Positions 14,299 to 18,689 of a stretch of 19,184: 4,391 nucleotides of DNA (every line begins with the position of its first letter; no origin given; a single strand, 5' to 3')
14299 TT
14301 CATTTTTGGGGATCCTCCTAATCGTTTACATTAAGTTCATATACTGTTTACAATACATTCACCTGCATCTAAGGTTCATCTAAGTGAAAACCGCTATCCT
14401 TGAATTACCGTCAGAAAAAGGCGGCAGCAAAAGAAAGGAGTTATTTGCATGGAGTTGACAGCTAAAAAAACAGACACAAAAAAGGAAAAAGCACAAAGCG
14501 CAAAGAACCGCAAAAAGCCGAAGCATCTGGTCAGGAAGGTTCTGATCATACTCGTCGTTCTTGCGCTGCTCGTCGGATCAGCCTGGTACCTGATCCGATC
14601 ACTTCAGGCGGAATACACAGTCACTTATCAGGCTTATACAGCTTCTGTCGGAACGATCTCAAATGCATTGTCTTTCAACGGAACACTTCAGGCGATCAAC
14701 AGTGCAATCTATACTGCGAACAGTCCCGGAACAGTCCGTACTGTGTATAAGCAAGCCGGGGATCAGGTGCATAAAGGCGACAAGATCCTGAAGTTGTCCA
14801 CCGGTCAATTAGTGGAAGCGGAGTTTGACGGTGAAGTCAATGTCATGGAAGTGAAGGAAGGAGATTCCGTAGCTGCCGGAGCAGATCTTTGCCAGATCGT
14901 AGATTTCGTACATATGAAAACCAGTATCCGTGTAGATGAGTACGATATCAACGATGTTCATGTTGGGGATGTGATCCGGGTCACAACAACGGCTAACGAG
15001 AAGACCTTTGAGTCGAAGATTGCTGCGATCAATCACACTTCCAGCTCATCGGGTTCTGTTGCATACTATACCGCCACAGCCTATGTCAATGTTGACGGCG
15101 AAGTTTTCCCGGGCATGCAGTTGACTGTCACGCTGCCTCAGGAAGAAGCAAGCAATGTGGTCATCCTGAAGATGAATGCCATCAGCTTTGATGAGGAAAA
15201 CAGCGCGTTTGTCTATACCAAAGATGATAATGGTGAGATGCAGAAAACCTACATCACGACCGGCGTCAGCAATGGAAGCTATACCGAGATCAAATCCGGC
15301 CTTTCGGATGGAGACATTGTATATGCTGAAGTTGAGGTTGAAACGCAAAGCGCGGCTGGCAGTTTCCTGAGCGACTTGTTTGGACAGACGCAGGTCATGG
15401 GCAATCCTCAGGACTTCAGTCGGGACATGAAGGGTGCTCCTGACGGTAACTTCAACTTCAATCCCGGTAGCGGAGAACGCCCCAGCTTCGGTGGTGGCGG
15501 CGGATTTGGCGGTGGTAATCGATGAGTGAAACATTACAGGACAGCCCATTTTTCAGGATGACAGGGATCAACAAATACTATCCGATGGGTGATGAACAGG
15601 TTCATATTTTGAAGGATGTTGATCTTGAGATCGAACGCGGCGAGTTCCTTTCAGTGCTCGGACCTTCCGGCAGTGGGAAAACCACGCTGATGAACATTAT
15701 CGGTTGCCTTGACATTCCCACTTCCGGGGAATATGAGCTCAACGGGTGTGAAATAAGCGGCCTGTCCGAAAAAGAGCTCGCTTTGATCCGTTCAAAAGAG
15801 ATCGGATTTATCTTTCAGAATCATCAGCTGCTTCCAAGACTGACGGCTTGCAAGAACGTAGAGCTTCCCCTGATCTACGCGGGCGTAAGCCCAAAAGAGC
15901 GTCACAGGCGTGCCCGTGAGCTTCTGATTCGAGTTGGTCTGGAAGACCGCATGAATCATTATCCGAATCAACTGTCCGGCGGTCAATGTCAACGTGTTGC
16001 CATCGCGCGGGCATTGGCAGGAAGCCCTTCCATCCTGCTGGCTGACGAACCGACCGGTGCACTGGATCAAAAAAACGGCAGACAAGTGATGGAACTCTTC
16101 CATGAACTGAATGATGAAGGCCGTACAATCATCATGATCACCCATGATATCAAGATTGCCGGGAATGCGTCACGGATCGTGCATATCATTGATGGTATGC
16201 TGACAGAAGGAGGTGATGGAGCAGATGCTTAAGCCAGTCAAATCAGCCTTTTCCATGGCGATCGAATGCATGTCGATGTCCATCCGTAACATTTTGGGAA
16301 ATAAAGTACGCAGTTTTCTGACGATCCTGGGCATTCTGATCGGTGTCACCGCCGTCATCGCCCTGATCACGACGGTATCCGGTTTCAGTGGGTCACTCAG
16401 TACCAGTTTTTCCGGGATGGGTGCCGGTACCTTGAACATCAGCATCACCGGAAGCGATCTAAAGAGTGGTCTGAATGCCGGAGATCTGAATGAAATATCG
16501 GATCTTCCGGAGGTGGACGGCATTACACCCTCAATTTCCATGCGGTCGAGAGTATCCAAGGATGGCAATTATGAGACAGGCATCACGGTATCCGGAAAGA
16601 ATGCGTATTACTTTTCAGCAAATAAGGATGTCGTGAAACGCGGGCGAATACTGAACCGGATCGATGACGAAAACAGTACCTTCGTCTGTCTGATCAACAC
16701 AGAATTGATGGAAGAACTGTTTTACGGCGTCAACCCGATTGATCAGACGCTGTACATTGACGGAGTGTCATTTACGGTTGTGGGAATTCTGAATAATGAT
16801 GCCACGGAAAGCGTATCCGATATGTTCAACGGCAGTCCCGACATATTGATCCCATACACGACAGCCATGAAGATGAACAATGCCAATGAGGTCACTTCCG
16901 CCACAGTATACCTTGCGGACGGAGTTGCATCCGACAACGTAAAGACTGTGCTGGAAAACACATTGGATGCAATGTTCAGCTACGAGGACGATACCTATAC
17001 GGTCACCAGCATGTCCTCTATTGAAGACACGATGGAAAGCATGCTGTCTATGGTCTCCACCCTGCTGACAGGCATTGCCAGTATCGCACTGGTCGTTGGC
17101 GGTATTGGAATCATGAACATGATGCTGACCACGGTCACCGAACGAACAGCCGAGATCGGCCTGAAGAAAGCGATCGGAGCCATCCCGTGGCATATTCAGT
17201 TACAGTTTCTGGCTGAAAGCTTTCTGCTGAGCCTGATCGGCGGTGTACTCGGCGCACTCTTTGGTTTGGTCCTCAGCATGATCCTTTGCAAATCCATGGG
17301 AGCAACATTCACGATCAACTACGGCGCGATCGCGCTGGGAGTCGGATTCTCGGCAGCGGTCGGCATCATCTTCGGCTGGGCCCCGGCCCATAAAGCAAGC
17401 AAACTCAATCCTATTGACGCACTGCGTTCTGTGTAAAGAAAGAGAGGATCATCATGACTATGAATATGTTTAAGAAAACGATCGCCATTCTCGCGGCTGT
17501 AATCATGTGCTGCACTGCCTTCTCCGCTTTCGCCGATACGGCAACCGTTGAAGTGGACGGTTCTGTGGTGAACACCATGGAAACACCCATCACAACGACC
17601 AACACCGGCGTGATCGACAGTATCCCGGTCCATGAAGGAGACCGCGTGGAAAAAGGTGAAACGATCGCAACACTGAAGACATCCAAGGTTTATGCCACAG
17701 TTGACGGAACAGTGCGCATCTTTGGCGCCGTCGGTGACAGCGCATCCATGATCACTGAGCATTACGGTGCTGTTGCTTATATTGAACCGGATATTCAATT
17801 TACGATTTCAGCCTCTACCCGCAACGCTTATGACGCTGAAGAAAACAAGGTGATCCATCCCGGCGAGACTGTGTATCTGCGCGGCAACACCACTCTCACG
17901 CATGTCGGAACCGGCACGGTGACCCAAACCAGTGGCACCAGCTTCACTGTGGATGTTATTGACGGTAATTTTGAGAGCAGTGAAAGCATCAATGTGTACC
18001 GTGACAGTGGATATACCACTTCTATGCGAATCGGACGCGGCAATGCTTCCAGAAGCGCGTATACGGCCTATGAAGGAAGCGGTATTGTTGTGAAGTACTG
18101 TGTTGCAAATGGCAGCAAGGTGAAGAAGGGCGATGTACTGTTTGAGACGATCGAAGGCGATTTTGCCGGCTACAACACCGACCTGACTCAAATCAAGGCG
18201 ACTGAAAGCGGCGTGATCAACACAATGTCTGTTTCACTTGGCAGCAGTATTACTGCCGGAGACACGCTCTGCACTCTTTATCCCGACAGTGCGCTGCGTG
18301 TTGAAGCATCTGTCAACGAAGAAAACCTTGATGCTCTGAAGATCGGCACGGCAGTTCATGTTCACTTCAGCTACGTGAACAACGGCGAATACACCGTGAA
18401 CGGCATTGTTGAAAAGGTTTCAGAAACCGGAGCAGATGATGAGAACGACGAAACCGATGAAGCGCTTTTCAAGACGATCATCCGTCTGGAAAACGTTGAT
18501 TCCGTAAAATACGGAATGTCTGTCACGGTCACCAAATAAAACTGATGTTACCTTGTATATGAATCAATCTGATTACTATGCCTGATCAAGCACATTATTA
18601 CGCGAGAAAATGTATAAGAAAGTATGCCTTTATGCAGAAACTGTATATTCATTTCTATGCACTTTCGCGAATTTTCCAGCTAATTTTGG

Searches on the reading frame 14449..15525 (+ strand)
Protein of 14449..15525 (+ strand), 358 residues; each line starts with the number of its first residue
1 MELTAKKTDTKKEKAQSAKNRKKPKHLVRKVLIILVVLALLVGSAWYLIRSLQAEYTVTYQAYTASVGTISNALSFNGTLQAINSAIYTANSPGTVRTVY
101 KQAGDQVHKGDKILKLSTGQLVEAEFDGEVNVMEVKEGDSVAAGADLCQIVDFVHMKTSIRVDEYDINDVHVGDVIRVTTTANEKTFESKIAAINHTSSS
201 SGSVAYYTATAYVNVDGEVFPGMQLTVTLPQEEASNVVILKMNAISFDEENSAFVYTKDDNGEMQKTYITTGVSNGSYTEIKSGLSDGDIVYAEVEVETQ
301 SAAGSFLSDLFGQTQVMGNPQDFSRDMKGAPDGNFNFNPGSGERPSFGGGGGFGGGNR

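Call 8: search_protein_families(library=pfam, proteins=[window:14449-15525:+], max_evalue=0.01)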
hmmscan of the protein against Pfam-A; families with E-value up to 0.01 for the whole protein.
window:14449-15525:+ (358 aa): 5 families
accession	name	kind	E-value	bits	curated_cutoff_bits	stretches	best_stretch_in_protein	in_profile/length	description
PF13437.12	HlyD_3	-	5.4e-12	46.8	22.2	1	122-213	2-95/106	HlyD family secretion protein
PF16576.10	HlyD_D23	-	4.5e-11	42.9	30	1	122-197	111-187/214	Barrel-sandwich domain of CusB or HlyD membrane-fusion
PF00364.28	Biotin_lipoyl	-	2e-05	24.8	22.1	1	94-150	9-73/73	Biotin-requiring enzyme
PF13533.13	Biotin_lipoyl_2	-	0.00081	19.6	29.8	1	93-116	8-31/32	Biotin-lipoyl like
PF00358.26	PTS_EIIA_1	-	0.0079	16.3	27.2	0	83-129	70-116/127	phosphoenolpyruvate-dependent sugar phosphotransferase system, EIIA 1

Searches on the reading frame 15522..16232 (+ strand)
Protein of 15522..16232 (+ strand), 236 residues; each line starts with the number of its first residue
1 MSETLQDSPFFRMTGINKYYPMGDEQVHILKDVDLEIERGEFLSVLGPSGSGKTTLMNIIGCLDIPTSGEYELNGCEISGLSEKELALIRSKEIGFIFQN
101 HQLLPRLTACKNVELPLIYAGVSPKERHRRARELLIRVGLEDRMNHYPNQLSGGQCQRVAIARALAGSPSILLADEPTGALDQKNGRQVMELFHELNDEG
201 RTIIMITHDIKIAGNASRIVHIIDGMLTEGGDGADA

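Call 8: search_protein_families(library=pfam, proteins=[window:15522-16232:+], max_evalue=0.01)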
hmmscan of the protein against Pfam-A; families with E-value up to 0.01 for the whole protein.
window:15522-16232:+ (236 aa): 4 families
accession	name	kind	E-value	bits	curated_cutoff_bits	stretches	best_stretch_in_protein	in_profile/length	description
PF00005.33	ABC_tran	-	3.4e-33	115.6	25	1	30-178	1-136/137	ABC transporter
PF02463.25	SMC_N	-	7.8e-07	29.2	40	1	42-222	26-211/220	RecF/RecN/SMC N terminal domain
PF13304.12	AAA_21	-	7.2e-06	26.7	27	0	135-210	222-300/304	AAA domain, putative AbiEii toxin, Type IV TA system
PF13555.12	AAA_29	-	0.0041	17.3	27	1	32-58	14-40/61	P-loop containing region of AAA domain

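Call 52: search_protein_families(library=ncbifam, proteins=[window:15522-16232:+], max_evalue=0.001)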
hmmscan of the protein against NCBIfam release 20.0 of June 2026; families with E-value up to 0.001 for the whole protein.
window:15522-16232:+ (236 aa): 189 families (the best 25 are shown)
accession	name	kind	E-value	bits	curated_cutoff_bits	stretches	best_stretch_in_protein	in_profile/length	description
NF007826.0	PRK10535.1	equivalog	2.9e-81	273.7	966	1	11-228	5-222/648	macrolide ABC transporter ATP-binding protein/permease MacB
TIGR02211.1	LolD_lipo_ex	equivalog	1.5e-69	233.9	307.75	1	13-228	4-220/221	lipoprotein-releasing ABC transporter ATP-binding protein LolD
NF038007.1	ABC_ATP_DarD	equivalog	9.8e-68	227.9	375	1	12-227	3-218/218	darobactin export ABC transporter ATP-binding protein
TIGR02982.1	heterocyst_DevA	subfamily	3.9e-67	226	295.8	1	12-227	3-219/220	ABC exporter ATP-binding subunit, DevA family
NF008639.0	PRK11629.1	equivalog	2.4e-63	213.7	360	1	9-229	5-226/234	lipoprotein-releasing ABC transporter ATP-binding protein LolD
TIGR02673.1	FtsE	equivalog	7.8e-63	212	264.85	1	13-225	4-213/214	cell division ATP-binding protein FtsE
TIGR03608.1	L_ocin_972_ABC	subfamily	2.1e-61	207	254.85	1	26-222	10-206/206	putative bacteriocin export ABC transporter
NF007879.0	PRK10584.1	equivalog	6.6e-61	205.9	336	1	16-229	12-226/228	putative ABC transporter ATP-binding protein YbbA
NF007027.0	PRK09493.1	equivalog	3.5e-55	187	379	1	26-233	13-220/240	glutamine ABC transporter ATP-binding protein GlnQ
TIGR03265.1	PhnT2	equivalog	1.8e-51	175.4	457.7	1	25-220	15-206/353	putative 2-aminoethylphosphonate ABC transporter ATP-binding protein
TIGR02314.1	ABC_MetN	equivalog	6.2e-51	173.4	499.7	1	12-229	3-221/343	methionine ABC transporter ATP-binding protein MetN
TIGR02315.1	ABC_phnC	equivalog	2.3e-50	171.3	266.1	1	12-226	3-223/243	phosphonate ABC transporter ATP-binding protein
TIGR01186.1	proV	subfamily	4.2e-50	170.9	326.6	1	30-225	9-206/363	betaine/proline/choline family ABC transporter ATP-binding protein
NF040933.2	ABC_arch_GlcV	equivalog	5.2e-50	170.3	450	1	13-229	5-222/357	glucose ABC transporter ATP-binding protein GlcV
NF008428.0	PRK11264.1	equivalog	1.1e-49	168.9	406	1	28-232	17-227/250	L-cystine ABC transporter ATP-binding protein TcyN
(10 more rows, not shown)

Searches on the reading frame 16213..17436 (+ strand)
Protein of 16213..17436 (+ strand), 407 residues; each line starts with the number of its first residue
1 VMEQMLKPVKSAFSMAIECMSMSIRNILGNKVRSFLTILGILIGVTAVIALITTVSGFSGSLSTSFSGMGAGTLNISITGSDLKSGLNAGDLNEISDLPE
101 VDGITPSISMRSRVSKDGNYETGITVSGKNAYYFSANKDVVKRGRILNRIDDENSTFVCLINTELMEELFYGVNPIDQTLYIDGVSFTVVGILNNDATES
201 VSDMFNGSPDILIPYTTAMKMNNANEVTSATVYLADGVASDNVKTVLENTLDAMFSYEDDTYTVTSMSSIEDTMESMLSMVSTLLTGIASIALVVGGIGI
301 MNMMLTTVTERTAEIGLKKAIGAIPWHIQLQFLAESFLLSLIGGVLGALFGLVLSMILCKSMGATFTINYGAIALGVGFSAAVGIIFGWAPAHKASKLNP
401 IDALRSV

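Call 8: search_protein_families(library=pfam, proteins=[window:16213-17436:+], max_evalue=0.01)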
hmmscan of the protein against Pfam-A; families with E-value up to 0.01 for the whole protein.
window:16213-17436:+ (407 aa): 2 families
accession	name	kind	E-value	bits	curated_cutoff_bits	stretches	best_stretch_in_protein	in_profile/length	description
PF12704.14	MacB_PCD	-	1.1e-32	114.5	27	1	34-248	1-205/207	MacB-like periplasmic core domain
PF02687.27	FtsX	-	5.4e-19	68.8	25.5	1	288-400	3-120/120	FtsX-like permease C-terminal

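Call 52: search_protein_families(library=ncbifam, proteins=[window:16213-17436:+], max_evalue=0.001)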
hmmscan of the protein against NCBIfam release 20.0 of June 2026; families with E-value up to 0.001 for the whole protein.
window:16213-17436:+ (407 aa): 9 families
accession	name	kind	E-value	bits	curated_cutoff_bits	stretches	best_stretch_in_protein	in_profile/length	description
NF007826.0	PRK10535.1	equivalog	9.8e-54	182.7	966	1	12-404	250-645/648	macrolide ABC transporter ATP-binding protein/permease MacB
TIGR03434.1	ADOP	subfamily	4.5e-33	114.4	622.3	1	111-406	514-802/803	ADOP family duplicated permease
TIGR02212.1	lolCE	equivalog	1.4e-14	53.9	362.45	1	34-406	24-410/411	lipoprotein-releasing ABC transporter permease subunit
NF038346.1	FtsX_actino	exception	6.1e-09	35.7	250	1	252-364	150-262/308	permease-like cell division protein FtsX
NF038347.1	FtsX_Gpos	exception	1.2e-06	28.1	225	1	253-366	136-252/296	permease-like cell division protein FtsX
TIGR00439.2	FtsX_Gneg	equivalog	2.4e-05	23.7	255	1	260-380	152-266/292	permease-like cell division protein FtsX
TIGR02213.1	lolE_release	exception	0.0007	18.5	540.35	0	212-359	202-343/411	lipoprotein-releasing ABC transporter permease subunit LolE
NF008076.0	PRK10814.1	exception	0.00084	18.5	473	0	282-365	264-347/399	lipoprotein-releasing ABC transporter permease subunit LolC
NF008357.0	PRK11146.1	exception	0.00094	18.1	439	0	227-360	221-347/414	lipoprotein-releasing ABC transporter permease subunit LolE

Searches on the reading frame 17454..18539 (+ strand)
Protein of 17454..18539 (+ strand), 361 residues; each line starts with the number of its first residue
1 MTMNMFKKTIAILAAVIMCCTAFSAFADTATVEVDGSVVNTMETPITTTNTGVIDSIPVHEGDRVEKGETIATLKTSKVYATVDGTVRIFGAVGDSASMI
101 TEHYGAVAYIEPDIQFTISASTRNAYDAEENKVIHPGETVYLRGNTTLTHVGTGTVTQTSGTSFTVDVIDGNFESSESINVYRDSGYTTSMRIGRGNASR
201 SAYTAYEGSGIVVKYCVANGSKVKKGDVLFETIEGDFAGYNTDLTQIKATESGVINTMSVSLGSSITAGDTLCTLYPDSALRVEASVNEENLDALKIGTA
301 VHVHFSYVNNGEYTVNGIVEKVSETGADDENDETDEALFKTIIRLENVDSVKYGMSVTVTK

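Call 8: search_protein_families(library=pfam, proteins=[window:17454-18539:+], max_evalue=0.01)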
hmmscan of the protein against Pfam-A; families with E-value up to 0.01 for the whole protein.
window:17454-18539:+ (361 aa): 11 families
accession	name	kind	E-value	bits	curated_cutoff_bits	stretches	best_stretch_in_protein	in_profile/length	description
PF13437.12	HlyD_3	-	2.4e-19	70.5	22.2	1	247-331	2-85/106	HlyD family secretion protein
PF16576.10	HlyD_D23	-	9.3e-15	54.9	30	1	245-320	109-182/214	Barrel-sandwich domain of CusB or HlyD membrane-fusion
PF00364.28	Biotin_lipoyl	-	1.2e-10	41.5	22.1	2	209-275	14-73/73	Biotin-requiring enzyme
PF13533.13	Biotin_lipoyl_2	-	1.2e-09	38.1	29.8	1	52-74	9-31/32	Biotin-lipoyl like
PF07831.19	PYNP_C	-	8e-06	25.9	27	0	259-288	37-66/75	Pyrimidine nucleoside phosphorylase C-terminal domain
PF12700.13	HlyD_2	-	0.00027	20.3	25.1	0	31-88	53-108/416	HlyD family secretion protein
PF05896.17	NQRA_N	-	0.00029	21.4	25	0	51-86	36-74/94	NqrA N-terminal barrel-sandwich hybrid domain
PF13375.12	RnfC_N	-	0.00053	20.4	25.6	0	57-88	44-78/101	RnfC Barrel sandwich hybrid domain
PF01551.29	Peptidase_M23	-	0.00076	20.1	28.7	0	46-77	44-75/96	Peptidase family M23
PF09891.15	DUF2118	-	0.0062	16.9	20.5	0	52-78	88-114/149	Uncharacterized protein conserved in archaea (DUF2118)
PF02749.22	QRPTase_N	-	0.0064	17.1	27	0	209-235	37-62/82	Quinolinate phosphoribosyl transferase, N-terminal domain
